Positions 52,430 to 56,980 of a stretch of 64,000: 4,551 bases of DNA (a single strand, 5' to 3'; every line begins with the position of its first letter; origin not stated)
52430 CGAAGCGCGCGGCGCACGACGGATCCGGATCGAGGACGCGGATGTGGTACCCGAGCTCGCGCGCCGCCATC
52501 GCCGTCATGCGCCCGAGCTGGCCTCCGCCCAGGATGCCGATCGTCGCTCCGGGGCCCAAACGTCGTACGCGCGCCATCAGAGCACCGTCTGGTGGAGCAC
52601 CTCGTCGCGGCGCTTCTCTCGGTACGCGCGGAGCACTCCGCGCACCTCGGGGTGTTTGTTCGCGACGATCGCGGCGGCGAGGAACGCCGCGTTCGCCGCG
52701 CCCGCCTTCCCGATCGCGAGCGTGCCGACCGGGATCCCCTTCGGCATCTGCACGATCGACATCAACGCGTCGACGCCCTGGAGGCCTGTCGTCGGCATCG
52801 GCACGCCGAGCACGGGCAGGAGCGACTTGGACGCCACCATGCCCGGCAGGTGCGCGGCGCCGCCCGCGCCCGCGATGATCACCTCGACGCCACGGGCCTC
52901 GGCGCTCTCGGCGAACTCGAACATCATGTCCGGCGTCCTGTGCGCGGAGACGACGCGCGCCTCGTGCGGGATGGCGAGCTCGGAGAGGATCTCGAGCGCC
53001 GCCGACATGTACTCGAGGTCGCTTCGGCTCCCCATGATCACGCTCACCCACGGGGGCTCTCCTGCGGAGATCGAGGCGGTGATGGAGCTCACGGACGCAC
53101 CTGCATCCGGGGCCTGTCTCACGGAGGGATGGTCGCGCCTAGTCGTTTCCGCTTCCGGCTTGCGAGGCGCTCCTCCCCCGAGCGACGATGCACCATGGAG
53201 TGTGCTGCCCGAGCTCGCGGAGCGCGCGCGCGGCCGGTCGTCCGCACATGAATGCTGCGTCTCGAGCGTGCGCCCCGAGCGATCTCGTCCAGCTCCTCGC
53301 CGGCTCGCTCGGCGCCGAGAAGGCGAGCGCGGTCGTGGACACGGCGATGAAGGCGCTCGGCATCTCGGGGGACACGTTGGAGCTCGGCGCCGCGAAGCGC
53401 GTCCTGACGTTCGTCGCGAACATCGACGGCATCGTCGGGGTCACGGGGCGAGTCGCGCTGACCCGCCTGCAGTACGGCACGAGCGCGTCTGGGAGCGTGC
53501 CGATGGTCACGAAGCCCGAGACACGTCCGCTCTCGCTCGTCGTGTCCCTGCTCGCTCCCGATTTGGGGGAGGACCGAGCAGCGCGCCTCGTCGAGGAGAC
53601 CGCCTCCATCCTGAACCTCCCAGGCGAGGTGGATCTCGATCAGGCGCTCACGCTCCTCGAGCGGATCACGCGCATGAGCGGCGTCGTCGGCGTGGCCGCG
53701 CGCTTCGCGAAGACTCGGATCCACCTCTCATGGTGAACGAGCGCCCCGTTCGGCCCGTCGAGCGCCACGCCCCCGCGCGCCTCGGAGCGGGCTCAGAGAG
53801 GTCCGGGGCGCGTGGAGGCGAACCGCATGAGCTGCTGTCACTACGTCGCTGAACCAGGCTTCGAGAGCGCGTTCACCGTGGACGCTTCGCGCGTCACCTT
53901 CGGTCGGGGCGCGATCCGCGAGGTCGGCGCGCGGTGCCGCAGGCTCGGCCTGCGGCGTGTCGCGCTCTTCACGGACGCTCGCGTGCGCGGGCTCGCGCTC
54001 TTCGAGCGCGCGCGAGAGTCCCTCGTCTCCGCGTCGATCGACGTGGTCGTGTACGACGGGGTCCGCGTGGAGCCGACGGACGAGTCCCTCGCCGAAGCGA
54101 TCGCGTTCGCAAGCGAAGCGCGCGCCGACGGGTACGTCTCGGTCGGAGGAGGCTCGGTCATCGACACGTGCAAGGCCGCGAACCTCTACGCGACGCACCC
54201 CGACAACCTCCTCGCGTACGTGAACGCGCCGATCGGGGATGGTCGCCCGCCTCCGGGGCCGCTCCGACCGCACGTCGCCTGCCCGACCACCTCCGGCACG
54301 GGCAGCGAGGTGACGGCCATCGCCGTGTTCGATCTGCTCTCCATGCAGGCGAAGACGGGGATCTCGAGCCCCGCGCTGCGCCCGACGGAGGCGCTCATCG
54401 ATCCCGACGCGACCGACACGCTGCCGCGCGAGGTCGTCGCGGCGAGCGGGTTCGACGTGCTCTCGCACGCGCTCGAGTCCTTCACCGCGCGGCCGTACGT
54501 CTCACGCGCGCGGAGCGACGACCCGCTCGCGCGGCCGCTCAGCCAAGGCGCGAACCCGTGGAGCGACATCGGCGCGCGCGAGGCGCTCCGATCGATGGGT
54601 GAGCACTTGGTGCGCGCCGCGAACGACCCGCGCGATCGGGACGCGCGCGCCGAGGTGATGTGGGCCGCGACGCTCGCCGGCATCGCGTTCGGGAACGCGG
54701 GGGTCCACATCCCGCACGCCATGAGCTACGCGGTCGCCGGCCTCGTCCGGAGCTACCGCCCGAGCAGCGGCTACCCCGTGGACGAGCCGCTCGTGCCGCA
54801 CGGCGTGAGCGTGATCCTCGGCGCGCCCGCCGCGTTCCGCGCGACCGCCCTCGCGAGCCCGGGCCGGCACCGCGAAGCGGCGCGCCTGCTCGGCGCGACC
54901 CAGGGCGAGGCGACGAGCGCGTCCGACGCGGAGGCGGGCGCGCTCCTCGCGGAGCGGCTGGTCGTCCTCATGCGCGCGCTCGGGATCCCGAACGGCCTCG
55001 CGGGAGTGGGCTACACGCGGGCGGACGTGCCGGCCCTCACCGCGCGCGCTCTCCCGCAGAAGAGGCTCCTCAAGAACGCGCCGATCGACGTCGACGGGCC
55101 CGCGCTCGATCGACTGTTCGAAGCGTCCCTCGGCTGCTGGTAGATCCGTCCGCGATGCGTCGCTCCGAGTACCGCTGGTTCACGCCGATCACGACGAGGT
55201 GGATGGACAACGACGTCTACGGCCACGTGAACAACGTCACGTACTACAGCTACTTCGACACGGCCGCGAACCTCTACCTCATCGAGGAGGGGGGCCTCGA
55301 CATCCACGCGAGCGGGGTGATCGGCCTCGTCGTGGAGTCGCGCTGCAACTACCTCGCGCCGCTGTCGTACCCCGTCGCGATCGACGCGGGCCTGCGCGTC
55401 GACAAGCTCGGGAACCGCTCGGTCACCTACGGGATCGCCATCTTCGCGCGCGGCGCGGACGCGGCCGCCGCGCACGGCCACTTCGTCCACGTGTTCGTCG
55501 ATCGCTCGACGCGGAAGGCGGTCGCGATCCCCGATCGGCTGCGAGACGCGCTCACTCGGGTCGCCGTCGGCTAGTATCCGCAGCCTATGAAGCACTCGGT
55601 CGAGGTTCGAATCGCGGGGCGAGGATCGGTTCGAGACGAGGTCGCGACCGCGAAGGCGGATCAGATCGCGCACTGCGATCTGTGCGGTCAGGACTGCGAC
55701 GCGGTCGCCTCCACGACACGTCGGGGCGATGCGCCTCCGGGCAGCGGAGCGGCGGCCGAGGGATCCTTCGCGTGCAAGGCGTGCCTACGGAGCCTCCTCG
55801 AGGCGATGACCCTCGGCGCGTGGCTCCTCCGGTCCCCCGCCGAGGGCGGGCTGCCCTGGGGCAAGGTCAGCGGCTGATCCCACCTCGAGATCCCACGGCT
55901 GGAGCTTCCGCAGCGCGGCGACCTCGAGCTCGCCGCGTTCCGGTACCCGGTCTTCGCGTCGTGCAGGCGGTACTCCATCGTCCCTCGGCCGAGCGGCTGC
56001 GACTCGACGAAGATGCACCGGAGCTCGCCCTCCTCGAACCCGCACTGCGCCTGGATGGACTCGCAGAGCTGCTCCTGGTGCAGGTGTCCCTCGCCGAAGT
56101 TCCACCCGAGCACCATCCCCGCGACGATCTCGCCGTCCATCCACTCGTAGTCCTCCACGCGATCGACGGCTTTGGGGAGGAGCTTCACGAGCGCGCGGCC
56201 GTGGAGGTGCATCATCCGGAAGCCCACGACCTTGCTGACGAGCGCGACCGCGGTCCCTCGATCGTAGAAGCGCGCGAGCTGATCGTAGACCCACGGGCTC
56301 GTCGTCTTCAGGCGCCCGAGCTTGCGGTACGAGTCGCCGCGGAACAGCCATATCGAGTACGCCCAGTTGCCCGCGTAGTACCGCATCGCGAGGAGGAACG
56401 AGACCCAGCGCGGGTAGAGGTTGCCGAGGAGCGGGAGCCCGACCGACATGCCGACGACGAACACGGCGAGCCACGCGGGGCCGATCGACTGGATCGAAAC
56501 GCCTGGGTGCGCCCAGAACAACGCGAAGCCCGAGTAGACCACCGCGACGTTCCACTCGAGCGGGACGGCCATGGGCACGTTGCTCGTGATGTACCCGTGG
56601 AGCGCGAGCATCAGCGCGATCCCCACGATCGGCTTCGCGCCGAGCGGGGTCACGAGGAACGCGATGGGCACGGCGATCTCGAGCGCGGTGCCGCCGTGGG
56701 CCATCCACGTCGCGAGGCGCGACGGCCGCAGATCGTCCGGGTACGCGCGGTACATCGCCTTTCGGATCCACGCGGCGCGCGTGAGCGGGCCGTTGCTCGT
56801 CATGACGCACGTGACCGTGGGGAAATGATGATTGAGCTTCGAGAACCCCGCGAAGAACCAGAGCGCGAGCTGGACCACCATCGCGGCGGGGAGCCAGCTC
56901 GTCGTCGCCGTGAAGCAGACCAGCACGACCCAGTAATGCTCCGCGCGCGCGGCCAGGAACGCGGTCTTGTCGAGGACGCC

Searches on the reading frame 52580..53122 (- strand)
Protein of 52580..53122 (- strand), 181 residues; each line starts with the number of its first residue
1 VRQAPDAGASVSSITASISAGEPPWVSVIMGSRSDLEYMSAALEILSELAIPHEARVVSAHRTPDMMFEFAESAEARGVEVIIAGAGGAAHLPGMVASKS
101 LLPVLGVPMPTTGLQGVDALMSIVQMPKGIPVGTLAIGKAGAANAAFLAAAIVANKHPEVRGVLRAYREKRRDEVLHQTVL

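Call 30: search_protein_families(library=pfam, proteins=[window:52580-53122:-], max_evalue=0.001)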
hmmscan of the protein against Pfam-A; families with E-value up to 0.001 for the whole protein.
window:52580-53122:- (181 aa): 1 family
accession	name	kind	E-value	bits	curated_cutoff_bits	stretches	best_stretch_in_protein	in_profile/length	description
PF00731.26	AIRC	-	7.6e-60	201.2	30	1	26-173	2-147/148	AIR carboxylase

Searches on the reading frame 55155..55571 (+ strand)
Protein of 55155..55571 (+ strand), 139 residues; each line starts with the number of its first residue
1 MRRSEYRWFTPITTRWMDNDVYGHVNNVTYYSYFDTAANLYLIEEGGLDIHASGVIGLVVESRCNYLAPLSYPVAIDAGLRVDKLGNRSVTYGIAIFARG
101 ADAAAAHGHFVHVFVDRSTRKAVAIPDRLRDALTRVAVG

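Call 73: search_protein_families(library=pfam, proteins=[window:55155-55571:+], max_evalue=0.01)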
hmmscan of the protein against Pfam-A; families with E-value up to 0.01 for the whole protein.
window:55155-55571:+ (139 aa): 3 families
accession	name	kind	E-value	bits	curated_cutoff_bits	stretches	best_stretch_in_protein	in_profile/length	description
PF13279.12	4HBT_2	-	1.5e-16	61.3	25.5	1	15-133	2-122/122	Thioesterase-like superfamily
PF03061.28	4HBT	-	4.4e-14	53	20.6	1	22-99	1-73/79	Thioesterase superfamily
PF20791.3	Acyl-ACP_TE_C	-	8.4e-05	23.1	21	1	9-36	9-36/101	Acyl-ACP thioesterase C-terminal domain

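Call 74: find_encoding_contigs(protein=window:55155-55571:+, flank=10000, max_places=5)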
Protein window:55155-55571:+ (139 aa): 2 contigs read that carry it; 2 places shown.
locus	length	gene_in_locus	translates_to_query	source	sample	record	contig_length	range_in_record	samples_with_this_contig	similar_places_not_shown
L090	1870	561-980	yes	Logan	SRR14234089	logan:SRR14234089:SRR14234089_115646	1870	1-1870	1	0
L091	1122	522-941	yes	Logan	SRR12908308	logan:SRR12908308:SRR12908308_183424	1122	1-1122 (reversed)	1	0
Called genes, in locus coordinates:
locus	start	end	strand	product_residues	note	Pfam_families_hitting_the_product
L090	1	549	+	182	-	?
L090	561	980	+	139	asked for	PF13279:4HBT_2, PF03061:4HBT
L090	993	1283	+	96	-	-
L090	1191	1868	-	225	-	?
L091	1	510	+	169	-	?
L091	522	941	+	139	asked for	PF13279:4HBT_2, PF03061:4HBT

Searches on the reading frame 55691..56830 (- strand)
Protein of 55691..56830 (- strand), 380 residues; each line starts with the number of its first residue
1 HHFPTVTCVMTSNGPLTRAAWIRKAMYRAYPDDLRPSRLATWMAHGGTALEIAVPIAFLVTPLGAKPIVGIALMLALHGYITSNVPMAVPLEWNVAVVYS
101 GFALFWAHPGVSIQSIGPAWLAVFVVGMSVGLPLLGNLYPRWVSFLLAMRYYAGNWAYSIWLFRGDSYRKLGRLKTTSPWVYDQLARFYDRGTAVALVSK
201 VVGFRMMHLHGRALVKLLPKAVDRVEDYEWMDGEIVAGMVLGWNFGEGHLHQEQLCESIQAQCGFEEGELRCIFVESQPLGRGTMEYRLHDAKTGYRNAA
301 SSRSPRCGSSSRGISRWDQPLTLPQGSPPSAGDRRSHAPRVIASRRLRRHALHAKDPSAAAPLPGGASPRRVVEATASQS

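Call 73: search_protein_families(library=pfam, proteins=[window:55691-56830:-], max_evalue=0.01)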
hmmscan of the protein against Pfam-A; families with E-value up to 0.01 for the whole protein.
seq(380 aa): 1 family
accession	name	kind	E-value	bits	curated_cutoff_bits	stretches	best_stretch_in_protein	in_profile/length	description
PF12077.13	DUF3556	-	5.4e-106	355.8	28.5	1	1-296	248-545/573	Transmembrane protein of unknown function (DUF3556)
